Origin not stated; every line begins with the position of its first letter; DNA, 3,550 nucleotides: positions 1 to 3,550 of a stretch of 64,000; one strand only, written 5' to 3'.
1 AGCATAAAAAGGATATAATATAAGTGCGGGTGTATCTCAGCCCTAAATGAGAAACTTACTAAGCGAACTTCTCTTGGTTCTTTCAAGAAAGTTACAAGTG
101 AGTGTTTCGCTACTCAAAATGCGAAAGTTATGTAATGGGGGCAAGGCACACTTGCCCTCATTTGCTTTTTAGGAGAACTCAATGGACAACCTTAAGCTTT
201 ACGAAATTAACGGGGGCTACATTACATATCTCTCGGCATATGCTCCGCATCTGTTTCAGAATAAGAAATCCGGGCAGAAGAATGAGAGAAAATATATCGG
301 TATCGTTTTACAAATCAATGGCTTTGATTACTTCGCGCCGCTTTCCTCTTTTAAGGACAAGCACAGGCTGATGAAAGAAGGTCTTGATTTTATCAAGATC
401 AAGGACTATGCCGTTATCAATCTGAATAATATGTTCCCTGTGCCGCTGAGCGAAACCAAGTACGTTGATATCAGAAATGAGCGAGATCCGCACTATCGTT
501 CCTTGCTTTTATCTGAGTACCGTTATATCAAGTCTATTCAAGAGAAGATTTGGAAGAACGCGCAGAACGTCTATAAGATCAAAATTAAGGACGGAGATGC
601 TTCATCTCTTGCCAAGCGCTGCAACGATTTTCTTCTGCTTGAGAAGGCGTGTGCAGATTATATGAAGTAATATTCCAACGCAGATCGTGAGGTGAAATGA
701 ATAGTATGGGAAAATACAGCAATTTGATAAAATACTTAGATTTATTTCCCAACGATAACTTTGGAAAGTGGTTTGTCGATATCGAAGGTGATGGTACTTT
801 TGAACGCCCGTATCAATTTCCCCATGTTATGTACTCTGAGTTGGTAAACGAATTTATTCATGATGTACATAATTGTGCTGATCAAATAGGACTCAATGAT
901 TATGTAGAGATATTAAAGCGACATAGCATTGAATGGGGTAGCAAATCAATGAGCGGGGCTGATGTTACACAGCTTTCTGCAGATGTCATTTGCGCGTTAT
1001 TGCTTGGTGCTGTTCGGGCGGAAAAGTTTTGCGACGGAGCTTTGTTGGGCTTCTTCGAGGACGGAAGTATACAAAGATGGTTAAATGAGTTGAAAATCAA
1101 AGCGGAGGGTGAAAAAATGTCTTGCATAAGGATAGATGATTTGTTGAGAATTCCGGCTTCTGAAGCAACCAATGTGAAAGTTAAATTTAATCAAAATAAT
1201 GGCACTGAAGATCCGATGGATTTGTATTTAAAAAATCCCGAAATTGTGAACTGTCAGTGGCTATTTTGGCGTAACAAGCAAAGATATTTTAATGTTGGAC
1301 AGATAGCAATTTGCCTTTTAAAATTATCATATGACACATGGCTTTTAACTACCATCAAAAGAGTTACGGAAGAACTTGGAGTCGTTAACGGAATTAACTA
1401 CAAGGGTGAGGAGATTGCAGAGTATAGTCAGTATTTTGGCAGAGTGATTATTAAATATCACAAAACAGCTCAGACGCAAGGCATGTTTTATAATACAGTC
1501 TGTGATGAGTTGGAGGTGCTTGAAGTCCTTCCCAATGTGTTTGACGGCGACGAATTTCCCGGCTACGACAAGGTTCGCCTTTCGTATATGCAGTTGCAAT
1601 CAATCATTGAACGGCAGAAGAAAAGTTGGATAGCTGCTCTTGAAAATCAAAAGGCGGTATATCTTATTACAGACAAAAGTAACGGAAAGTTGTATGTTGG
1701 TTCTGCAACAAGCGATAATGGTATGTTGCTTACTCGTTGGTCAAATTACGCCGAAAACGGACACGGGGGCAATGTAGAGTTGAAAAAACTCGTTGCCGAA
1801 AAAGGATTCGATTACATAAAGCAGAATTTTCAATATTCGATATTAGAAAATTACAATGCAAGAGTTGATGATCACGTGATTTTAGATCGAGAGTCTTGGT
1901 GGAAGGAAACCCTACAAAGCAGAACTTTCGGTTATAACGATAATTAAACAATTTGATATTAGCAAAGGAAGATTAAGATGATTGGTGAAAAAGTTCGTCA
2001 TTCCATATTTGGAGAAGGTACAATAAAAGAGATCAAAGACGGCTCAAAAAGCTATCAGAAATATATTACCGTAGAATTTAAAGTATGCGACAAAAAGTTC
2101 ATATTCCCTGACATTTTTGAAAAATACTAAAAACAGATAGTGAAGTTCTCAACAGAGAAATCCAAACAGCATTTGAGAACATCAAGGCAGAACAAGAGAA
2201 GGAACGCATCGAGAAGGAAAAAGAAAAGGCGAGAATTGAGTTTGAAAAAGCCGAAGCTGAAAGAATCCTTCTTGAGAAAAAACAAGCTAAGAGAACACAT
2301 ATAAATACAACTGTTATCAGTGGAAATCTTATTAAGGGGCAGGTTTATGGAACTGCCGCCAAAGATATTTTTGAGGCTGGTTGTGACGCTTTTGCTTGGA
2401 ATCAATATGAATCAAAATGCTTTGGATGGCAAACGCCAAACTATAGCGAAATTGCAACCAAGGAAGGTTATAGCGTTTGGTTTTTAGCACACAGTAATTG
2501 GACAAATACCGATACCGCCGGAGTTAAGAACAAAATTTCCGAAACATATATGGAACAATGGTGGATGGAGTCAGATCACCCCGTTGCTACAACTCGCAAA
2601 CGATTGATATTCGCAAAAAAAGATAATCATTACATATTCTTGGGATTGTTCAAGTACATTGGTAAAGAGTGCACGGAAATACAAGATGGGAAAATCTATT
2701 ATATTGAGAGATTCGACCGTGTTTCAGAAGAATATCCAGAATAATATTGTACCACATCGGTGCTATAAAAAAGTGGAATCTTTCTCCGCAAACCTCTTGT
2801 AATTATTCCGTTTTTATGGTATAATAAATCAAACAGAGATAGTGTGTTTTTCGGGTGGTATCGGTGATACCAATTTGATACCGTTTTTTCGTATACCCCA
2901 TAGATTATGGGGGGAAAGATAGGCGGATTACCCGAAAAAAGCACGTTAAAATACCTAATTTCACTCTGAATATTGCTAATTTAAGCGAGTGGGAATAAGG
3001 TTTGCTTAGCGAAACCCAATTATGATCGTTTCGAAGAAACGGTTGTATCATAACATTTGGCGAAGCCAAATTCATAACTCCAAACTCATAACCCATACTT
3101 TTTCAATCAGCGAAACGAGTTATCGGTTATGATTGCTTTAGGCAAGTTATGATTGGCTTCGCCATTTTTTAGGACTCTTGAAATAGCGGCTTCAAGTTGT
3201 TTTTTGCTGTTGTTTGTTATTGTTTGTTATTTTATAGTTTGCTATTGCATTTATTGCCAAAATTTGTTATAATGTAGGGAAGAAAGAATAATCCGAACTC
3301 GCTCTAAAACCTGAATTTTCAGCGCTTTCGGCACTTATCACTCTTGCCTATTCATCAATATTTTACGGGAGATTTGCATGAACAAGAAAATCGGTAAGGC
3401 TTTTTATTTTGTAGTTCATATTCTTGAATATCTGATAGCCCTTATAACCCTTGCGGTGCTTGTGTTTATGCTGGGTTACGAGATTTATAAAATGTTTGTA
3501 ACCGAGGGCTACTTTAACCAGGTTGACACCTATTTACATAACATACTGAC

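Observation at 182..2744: toxN heads a tight three-gene operon with a GIY-YIG fusion protein and an uncharacterised third gene: candidate composite defence module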

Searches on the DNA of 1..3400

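Call 13: search_rna_families(source=window, start=1, end=3400, threshold=evalue, max_evalue=10)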
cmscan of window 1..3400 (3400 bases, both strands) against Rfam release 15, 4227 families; matches with E-value up to 10: 4.
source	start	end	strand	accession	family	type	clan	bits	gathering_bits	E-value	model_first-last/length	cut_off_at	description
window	1965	2045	+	RF00351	snoR20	Gene; snRNA; snoRNA; CD-box;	-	23.9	43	4.4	1-90/90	no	Small nucleolar RNA R20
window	3050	3170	-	RF00645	MIR169_2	Gene; miRNA;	CL00098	21.9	50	0.019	1-118/118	no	MIR169_2 microRNA precursor family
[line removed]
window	83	173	+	RF00558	L20_leader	Cis-reg; leader;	-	19.3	58.7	1.8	1-127/127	no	Ribosomal protein L20 leader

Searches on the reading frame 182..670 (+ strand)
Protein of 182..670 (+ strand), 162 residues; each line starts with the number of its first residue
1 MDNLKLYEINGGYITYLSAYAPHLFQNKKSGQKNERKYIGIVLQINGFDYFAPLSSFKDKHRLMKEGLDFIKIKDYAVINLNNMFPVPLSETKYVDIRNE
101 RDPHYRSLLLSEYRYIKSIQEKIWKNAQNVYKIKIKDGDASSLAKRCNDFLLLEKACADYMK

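Call 4: search_protein_families(library=pfam, proteins=[window:182-670:+], max_evalue=1)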
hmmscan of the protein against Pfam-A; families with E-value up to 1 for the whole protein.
window:182-670:+ (162 aa): 2 families
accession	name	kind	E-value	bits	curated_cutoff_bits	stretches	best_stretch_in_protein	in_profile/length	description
PF13958.12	ToxN_toxin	-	1.8e-46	158.7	25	1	4-160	1-159/159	Toxin ToxN, type III toxin-antitoxin system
PF13315.11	DUF4085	-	0.032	14.3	24.1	1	91-153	80-141/205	Protein of unknown function (DUF4085)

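Call 9: search_protein_families(library=padloc, proteins=[window:182-670:+], max_evalue=1)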
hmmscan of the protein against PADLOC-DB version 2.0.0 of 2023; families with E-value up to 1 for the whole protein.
window:182-670:+ (162 aa): 1 family
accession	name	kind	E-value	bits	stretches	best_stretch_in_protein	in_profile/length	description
PDLC02352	AbiQ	-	7.8e-38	128.3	1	4-161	1-158/160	AbiQ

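Call 10: search_protein_families(library=ncbifam, proteins=[window:182-670:+], max_evalue=1)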
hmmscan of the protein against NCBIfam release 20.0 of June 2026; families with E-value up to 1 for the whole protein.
window:182-670:+ (162 aa): 0 families

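Call 50: find_related_loci(query=window:182-670:+, collection=metagenome_contigs, flank=5000)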
Query window:182-670:+ (162 aa) in metagenome_contigs; peptide patterns used: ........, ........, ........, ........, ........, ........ (x = any residue, [..] = any of these).
203 stretches matched a pattern; 72 encode a relative of the query (tblastn E <= 1e-3); 72 distinct loci.
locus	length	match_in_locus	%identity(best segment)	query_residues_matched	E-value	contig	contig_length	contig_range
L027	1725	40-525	94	1-162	7e-108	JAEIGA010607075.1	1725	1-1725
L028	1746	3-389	97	34-162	3e-86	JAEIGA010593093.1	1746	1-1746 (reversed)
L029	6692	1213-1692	73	1-160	4e-77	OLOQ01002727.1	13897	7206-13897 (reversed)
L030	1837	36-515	73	1-160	5e-80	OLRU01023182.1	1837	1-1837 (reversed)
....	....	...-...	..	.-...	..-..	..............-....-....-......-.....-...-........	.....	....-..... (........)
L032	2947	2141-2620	73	1-160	2e-77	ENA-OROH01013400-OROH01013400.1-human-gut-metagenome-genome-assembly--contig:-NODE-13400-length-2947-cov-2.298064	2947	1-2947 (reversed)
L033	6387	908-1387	73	1-160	1e-76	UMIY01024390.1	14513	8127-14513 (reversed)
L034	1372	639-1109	73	1-157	3e-81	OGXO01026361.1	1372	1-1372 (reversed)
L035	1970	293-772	71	1-160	8e-79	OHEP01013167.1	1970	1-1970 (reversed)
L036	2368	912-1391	72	1-160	5e-78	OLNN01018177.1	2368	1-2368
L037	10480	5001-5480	72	1-160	2e-76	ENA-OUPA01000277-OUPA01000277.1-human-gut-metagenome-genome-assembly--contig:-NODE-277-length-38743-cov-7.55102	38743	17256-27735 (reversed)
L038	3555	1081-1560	72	1-160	3e-76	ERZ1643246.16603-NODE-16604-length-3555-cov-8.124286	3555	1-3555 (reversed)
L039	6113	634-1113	72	1-160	7e-76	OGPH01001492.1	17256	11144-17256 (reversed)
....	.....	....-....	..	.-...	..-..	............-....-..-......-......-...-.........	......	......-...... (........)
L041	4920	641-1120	70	1-160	2e-75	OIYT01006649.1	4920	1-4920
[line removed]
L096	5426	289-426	91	115-160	5e-23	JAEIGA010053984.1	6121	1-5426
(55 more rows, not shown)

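Call 85: search_protein_families(library=pfam, proteins=[L048:2695-4392:-, L096:445-1734:+], max_evalue=0.01)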
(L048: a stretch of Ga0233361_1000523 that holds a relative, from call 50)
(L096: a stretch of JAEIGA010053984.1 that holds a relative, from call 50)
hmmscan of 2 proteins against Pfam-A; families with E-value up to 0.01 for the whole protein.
L048:2695-4392:- (565 aa): 6 families
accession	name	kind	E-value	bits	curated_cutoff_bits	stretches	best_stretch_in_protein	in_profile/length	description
PF08281.18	Sigma70_r4_2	-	7e-13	48.5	25.7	1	124-176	2-54/54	Sigma-70, region 4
PF04542.20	Sigma70_r2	-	1.9e-11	44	24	1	25-87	1-65/71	Sigma-70 region 2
PF04545.22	Sigma70_r4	-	1.5e-09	37.6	24.1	1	130-178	2-50/50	Sigma-70, region 4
PF07638.17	Sigma70_ECF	-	5.3e-06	26.9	21.1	1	124-177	124-180/185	ECF sigma factor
PF13412.12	HTH_24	-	0.0012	18.8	21.9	1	148-170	17-39/48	Winged helix-turn-helix DNA-binding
PF13384.12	HTH_23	-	0.0015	18.7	24.6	1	136-168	5-38/50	Homeodomain-like domain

L096:445-1734:+ (429 aa): 8 families
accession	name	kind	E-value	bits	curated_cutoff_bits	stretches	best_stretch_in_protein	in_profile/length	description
PF14559.12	TPR_19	-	1.8e-07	31.8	25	1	94-148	2-53/68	Tetratricopeptide repeat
PF10602.15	RPN7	-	1.7e-05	25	29.6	1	89-155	42-108/174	26S proteasome subunit RPN7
PF13428.12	TPR_14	-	2.6e-05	24.9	23.5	0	205-234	4-33/44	Tetratricopeptide repeat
PF07719.23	TPR_2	-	0.00071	19.9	27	0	206-234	5-33/34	Tetratricopeptide repeat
PF13174.12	TPR_6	-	0.0027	18.7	26.3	0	205-234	3-32/33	Tetratricopeptide repeat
PF17874.7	TPR_MalT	-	0.0045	16.8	45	1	92-234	131-272/336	MalT-like TPR region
PF13424.12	TPR_12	-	0.006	17.2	30.1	0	175-230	17-73/77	Tetratricopeptide repeat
PF16957.11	Mal_decarbox_Al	-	0.0081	15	25.4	0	215-271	24-78/546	Malonate decarboxylase, alpha subunit, transporter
